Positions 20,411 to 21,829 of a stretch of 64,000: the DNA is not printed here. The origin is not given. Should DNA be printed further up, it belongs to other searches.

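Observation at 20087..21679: Possible KwaB/DUF4868-like gene without KwaA, followed by small membrane-protein genes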

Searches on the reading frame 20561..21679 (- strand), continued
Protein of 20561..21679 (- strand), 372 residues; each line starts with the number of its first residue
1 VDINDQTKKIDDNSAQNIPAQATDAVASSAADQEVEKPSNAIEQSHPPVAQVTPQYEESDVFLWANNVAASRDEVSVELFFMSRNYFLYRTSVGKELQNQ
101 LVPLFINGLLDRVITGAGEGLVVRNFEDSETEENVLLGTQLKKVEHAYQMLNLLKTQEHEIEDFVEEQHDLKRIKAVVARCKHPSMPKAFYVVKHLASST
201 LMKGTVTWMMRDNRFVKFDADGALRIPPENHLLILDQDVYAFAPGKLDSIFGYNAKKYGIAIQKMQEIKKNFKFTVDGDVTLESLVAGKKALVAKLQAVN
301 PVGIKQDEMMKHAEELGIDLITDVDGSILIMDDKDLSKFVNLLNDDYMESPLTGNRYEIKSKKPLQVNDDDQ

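Call 38: fold_search(model_id=the predicted structure, library=pdb)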
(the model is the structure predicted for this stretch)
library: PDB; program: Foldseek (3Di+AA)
matches with E <= 10: 57; with E <= 0.001: 6
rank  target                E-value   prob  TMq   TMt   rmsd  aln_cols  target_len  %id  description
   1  9mrx_D                4.6e-13  1.00  0.42  0.48  13.9       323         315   14  Cryo-EM structure of KwaA-KwaB complex (released 2025-08-06)
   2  9nyu_A                9.2e-13  1.00  0.43  0.50  13.8       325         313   14  Crystal structure of KwaB dimer (released 2025-08-06)
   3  9mtn_C                1.3e-12  1.00  0.42  0.51  13.7       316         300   14  Crystal structure of KwaB (released 2025-08-06)
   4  9mtn_A                2.0e-12  1.00  0.42  0.50  13.9       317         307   14  Crystal structure of KwaB (released 2025-08-06)
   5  9mtn_B                2.3e-12  1.00  0.42  0.51  13.7       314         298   14  Crystal structure of KwaB (released 2025-08-06)
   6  9mtn_K                2.6e-12  1.00  0.43  0.51  13.8       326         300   13  Crystal structure of KwaB (released 2025-08-06)
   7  4fev_A                3.2e+00  0.01  0.10  0.13  20.4       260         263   10  Crystal structure of the aminoglycoside phosphotransferase APH(3')-Ia, with substrate kanamycin and small molecule inh (released 2012-06-20)
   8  5n22_A                3.2e+00  0.01  0.09  0.14  18.4       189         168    7  Structure of xEco2 acetyltransferase domain bound to K106-CoA conjugate (released 2017-03-15)
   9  4fev_C                3.6e+00  0.01  0.10  0.14  20.4       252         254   10  Crystal structure of the aminoglycoside phosphotransferase APH(3')-Ia, with substrate kanamycin and small molecule inh (released 2012-06-20)
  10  2hq7_A                3.9e+00  0.06  0.12  0.27  12.0       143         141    7  Crystal structure of Protein related to general stress protein 26(GS26) of B.subtilis (pyridoxinephosphate oxidase fam (released 2006-08-15)
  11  6fvu_E                3.9e+00  0.01  0.08  0.10  23.2       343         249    7  26S proteasome, s2 state (released 2018-08-22)
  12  2hg8_A                4.1e+00  0.02  0.11  0.11  15.0       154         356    9  Crystal Structure of Cys315Ala mutant of human mitochondrial branched chain aminotransferase complexed with its substr (released 2006-10-24)
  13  4v4k_A                4.3e+00  0.00  0.08  0.06  25.5       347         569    9  Bacteriophage P22 Portal Protein bound to middle Tail Factor GP4. This file contain the second biological assembly (released 2014-07-09)
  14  6opm_C                4.6e+00  0.04  0.11  0.11  11.4       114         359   10  Casposase bound to integration product (released 2020-02-12)
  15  2dvo                  4.9e+00  0.01  0.08  0.14  15.9       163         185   12  Structure of PH1917 protein with the complex of ITP from Pyrococcus horikoshii (released 2007-09-04)
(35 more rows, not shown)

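Call 40: search_protein_representatives(alignment_id=A1)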
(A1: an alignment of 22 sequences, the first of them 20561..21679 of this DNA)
Query: 22 sequences, 338 profile positions. Proteins with E-value up to 0.001 (for the whole library): 335; up to 1e-10: 140; up to 1e-30: 51. The best 150 are listed.
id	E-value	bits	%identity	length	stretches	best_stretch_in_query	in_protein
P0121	1.4e-167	573.4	-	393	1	10-332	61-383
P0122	2.8e-165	565.8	-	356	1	8-337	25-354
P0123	6.4e-113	393.6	-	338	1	5-330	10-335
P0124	2.7e-110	385.0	-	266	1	69-332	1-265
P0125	7.7e-106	370.4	-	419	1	4-333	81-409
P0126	4.8e-98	344.7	-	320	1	14-326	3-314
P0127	8.2e-90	317.7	-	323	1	13-330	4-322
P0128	2.0e-86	306.5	-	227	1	7-210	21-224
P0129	3.1e-86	305.9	-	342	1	6-327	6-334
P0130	5.1e-78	278.9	-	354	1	9-332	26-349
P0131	9.3e-77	274.7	-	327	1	13-334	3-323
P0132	8.7e-75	268.3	-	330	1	87-329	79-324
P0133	1.0e-73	264.8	-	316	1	17-327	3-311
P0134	1.1e-71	258.1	-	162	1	169-328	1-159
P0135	2.0e-71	257.2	-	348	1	9-327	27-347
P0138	6.3e-64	232.6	-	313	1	18-328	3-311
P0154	6.5e-44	166.8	-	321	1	14-330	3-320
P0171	1.4e-31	126.2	-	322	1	18-325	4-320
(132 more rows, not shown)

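Call 42: search_protein_families(library=ncbifam, alignment_id=A2, max_evalue=0.001)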
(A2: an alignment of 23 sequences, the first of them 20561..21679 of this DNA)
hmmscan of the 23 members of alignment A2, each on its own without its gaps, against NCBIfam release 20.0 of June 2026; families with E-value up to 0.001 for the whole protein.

A. member 1, window:20561-21679:- (372 aa): 1 family
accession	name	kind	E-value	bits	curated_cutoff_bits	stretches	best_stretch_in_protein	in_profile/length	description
NF041623.1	KwaB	equivalog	1.6e-16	60.4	200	1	70-362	9-305/306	anti-phage protein KwaB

B. families by the number of members that match (of 23 scanned): 1 family
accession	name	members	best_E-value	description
NF041623.1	KwaB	23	1.7e-88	anti-phage protein KwaB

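Call 43: search_solved_structures(query=A2, max_evalue=0.01, show_alignments=1)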
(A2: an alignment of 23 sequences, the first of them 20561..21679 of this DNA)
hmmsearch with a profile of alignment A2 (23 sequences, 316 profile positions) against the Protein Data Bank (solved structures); distinct sequences matched with E-value up to 0.01: 2.
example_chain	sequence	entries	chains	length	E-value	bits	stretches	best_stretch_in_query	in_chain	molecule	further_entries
9o0i_H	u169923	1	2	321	8.5e-19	71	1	23-313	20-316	Kiwa protein KwaB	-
9mrx_K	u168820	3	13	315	2.2e-18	69.7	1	23-311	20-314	Kiwa protein KwaB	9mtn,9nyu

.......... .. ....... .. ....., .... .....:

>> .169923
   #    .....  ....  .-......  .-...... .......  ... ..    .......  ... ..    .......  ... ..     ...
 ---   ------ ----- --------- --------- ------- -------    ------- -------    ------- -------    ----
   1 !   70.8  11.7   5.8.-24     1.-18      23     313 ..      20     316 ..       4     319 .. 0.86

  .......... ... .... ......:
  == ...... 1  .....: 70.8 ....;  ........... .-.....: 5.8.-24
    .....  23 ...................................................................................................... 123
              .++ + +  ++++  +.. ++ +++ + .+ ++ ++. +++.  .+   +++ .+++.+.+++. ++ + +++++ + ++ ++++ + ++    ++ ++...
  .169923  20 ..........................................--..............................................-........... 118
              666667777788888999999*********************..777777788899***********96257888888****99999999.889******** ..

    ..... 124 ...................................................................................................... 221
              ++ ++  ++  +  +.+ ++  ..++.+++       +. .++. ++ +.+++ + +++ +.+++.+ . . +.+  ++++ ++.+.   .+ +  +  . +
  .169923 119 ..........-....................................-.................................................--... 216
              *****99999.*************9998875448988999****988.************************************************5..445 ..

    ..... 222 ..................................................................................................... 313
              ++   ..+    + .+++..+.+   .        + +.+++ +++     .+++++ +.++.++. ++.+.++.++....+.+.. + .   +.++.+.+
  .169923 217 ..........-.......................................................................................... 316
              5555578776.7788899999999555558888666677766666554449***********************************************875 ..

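Call 48: find_encoding_contigs(protein=P0138, flank=5000, max_places=3)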
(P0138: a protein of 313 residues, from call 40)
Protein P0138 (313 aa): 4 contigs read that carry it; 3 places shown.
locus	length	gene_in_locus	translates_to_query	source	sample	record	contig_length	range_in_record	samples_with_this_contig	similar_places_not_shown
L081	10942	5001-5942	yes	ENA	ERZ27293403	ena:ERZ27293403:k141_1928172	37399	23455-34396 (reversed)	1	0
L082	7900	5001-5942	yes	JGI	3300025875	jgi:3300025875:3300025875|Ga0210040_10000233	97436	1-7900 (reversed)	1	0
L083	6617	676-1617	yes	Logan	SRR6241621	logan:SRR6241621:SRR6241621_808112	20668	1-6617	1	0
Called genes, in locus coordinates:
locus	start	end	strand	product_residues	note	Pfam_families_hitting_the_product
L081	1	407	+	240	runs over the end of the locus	PF02518:HATPase_c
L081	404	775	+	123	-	PF00072:Response_reg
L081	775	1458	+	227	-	PF11967:RecO_N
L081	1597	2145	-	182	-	-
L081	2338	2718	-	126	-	-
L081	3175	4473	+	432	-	PF00587:tRNA-synt_2b, PF03129:HGTP_anticodon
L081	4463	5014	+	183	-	PF28043:KwaA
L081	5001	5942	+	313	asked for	PF16162:KwaB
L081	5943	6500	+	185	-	PF06821:Ser_hydrolase, PF12697:Abhydrolase_6 (weak)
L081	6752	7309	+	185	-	-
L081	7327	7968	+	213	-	PF03575:Peptidase_S51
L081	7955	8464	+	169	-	PF06414:Zeta_toxin, PF07931:CPT (weak), PF13238:AAA_18 (weak), PF13671:AAA_33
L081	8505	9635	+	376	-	-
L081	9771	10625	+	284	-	-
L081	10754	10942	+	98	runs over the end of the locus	-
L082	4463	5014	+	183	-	PF28043:KwaA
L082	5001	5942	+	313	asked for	PF16162:KwaB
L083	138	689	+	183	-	PF28043:KwaA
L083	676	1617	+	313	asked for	PF16162:KwaB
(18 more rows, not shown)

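Call 49: find_encoding_contigs(protein=P0171, flank=5000, max_places=3)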
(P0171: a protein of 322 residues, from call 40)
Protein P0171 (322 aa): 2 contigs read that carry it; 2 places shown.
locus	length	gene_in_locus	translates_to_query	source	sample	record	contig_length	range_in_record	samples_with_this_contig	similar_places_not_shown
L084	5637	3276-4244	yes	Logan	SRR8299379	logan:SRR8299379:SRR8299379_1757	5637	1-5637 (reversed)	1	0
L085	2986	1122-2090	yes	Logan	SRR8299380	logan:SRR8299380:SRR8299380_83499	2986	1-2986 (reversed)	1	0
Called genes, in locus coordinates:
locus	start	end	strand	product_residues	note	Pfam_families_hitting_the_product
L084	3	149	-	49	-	?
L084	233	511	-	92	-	-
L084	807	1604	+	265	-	PF01844:HNH, PF14279:HNH_5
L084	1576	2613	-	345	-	PF00145:DNA_methylase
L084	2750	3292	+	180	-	PF28043:KwaA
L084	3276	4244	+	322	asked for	PF16162:KwaB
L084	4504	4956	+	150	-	PF00293:NUDIX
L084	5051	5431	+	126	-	PF07237:DUF1428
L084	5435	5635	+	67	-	?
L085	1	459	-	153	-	?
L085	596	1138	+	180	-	PF28043:KwaA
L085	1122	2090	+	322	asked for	PF16162:KwaB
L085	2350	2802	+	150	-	PF00293:NUDIX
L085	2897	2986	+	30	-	?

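Call 51: find_encoding_contigs(protein=P0126, flank=6000, max_places=2)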
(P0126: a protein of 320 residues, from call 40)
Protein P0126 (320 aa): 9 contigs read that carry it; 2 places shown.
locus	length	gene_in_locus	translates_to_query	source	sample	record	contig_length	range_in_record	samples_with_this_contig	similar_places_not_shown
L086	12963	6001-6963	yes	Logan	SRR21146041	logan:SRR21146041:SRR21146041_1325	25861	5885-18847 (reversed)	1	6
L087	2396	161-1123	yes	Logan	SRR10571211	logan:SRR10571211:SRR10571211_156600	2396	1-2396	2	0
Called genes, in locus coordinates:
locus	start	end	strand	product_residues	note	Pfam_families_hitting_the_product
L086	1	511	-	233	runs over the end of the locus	-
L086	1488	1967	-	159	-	PF04480:DUF559, PF18741:MTES_1575 (weak)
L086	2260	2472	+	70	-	-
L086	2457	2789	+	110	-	-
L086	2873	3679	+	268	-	-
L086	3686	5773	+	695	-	PF12705:PDDEXK_1, PF17854:FtsK_alpha, PF01580:FtsK_SpoIIIE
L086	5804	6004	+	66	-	-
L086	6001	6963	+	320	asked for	PF16162:KwaB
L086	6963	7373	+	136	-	-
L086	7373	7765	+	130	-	-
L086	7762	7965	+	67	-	-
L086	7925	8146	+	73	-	-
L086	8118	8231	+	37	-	-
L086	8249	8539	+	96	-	-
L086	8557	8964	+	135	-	-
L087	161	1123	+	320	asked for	PF16162:KwaB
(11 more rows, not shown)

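Call 52: find_encoding_contigs(protein=P0123, flank=6000, max_places=2)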
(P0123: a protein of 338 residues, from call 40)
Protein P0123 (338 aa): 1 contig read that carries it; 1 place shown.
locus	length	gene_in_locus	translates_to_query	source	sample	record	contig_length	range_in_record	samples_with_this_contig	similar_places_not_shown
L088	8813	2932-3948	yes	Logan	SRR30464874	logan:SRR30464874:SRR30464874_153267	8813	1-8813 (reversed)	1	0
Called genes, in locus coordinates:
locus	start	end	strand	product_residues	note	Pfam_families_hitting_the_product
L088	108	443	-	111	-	-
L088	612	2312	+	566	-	-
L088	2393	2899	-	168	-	-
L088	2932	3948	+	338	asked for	PF16162:KwaB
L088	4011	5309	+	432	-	PF00082:Peptidase_S8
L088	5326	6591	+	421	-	PF00232:Glyco_hydro_1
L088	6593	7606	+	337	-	PF01933:CofD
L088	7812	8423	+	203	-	-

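Call 53: find_encoding_contigs(protein=P0127, flank=6000, max_places=2)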
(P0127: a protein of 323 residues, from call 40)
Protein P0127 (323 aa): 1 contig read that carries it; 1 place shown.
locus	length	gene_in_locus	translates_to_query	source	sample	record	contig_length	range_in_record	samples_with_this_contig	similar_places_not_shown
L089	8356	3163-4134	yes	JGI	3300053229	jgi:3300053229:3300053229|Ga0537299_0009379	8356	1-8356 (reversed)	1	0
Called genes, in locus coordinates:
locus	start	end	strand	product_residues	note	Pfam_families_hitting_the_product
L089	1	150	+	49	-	?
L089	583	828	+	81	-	-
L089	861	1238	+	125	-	PF01464:SLT, PF18896:SLT_3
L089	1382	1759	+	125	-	-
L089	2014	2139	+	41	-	-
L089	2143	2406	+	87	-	-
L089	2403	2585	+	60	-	-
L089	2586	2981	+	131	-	-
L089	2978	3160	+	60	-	-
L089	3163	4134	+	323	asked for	PF16162:KwaB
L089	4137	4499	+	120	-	-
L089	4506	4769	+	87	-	-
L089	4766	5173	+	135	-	-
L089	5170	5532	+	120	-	-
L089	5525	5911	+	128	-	PF05866:RusA (weak)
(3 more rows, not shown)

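Call 54: find_encoding_contigs(protein=P0133, flank=6000, max_places=2)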
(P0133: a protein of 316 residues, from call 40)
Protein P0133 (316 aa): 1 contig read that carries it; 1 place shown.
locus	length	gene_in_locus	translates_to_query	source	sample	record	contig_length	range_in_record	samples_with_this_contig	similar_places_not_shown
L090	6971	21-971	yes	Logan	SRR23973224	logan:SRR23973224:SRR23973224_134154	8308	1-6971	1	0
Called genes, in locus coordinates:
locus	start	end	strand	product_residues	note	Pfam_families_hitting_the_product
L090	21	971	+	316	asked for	PF16162:KwaB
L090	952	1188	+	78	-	-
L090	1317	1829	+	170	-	PF02661:Fic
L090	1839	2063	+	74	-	-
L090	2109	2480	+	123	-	-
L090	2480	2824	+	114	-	-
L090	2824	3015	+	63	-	-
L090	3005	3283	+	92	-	-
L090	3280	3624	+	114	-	-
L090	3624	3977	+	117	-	-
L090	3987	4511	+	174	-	-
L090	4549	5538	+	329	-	-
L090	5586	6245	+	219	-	PF02195:ParB_N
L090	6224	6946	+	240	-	PF20691:TAGT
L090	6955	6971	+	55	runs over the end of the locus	-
